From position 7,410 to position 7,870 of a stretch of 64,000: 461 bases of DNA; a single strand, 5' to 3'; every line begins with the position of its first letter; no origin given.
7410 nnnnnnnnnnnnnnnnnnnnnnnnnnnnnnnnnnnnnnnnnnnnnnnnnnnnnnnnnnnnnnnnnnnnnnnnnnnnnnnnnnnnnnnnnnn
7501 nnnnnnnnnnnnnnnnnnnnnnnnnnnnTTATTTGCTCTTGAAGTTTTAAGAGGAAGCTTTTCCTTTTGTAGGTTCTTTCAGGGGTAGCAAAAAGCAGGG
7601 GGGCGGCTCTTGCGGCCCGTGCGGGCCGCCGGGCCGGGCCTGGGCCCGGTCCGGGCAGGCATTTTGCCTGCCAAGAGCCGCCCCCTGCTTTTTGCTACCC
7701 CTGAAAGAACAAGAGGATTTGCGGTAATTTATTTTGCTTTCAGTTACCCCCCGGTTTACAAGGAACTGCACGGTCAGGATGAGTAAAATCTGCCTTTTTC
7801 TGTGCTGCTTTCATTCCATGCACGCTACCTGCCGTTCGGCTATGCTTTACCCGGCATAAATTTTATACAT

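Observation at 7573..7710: Four-copy family of 130-160 nt GC-rich cloverleaf palindromes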

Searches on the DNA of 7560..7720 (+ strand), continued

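Call 80: search_with_rna_model(model_id=R1, sources=[L163, L164, L165, L166], max_evalue=1)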
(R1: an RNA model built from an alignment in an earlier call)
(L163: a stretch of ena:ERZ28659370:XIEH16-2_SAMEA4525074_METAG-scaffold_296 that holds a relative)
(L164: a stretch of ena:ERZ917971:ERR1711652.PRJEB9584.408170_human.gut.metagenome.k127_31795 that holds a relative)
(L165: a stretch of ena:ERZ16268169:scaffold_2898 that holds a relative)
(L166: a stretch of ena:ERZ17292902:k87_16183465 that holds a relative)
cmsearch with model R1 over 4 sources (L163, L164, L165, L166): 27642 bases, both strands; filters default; matches with E-value up to 1: 2.
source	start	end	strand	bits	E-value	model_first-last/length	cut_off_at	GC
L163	6477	6570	+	31.2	0.00014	1-104/104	no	0.66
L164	2711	2804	+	31.2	0.00014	1-104/104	no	0.66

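Call 90: search_with_rna_model(model_id=R1, sources=[L167, L168, L169], max_evalue=1)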
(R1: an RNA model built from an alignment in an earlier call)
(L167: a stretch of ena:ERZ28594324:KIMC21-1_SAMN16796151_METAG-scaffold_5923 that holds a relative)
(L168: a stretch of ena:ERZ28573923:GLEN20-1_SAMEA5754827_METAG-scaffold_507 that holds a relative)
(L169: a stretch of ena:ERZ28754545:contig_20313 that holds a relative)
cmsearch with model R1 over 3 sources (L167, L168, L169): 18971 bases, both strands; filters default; matches with E-value up to 1: 4.
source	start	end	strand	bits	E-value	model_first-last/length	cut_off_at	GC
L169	3411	3512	-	69.4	2.2e-12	1-104/104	no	0.81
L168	3408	3507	-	48.1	4.1e-08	1-104/104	no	0.79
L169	3411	3512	+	43.2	3.9e-07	1-104/104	no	0.81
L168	3411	3504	+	29.4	0.00022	1-104/104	no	0.84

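Call 100: search_with_rna_model(model_id=R1, sources=[L170, L171, L143, L144, L145, L146, L147, L148, L149, L150, L151, L152, L153, L154, L155, L156, L157, L158, L159, L160, L161, L162, L001, L003, L005, L007, L008, L010, L012, L038], max_evalue=0.01)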
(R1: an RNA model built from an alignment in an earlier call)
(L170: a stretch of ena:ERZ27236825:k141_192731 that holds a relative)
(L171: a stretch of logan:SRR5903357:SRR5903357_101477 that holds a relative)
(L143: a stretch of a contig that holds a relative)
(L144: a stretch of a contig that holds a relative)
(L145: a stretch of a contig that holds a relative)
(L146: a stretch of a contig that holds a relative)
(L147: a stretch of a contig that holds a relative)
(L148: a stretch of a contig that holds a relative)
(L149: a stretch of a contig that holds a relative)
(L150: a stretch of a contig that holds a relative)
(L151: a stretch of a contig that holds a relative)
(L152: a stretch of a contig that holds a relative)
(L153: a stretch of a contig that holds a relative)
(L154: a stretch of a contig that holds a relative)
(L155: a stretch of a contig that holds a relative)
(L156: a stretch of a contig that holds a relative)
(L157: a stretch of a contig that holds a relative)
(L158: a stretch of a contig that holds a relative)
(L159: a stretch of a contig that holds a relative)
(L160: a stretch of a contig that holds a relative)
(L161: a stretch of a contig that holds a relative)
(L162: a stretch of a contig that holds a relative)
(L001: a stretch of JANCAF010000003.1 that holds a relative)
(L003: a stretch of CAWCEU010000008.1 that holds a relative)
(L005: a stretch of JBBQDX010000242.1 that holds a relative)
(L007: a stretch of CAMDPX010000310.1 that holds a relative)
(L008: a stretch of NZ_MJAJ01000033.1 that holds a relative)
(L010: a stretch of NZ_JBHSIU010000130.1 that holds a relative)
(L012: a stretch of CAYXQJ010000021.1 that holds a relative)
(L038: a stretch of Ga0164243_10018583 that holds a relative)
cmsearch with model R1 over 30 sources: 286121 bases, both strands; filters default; matches with E-value up to 0.01: 0.
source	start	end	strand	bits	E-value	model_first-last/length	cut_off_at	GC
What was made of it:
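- Tried and rejected: High-GC hits of the genome and metagenome scans (L001, L003, L005, L007, L008, L010, L012, L038): chance, with no model hit (call 100).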
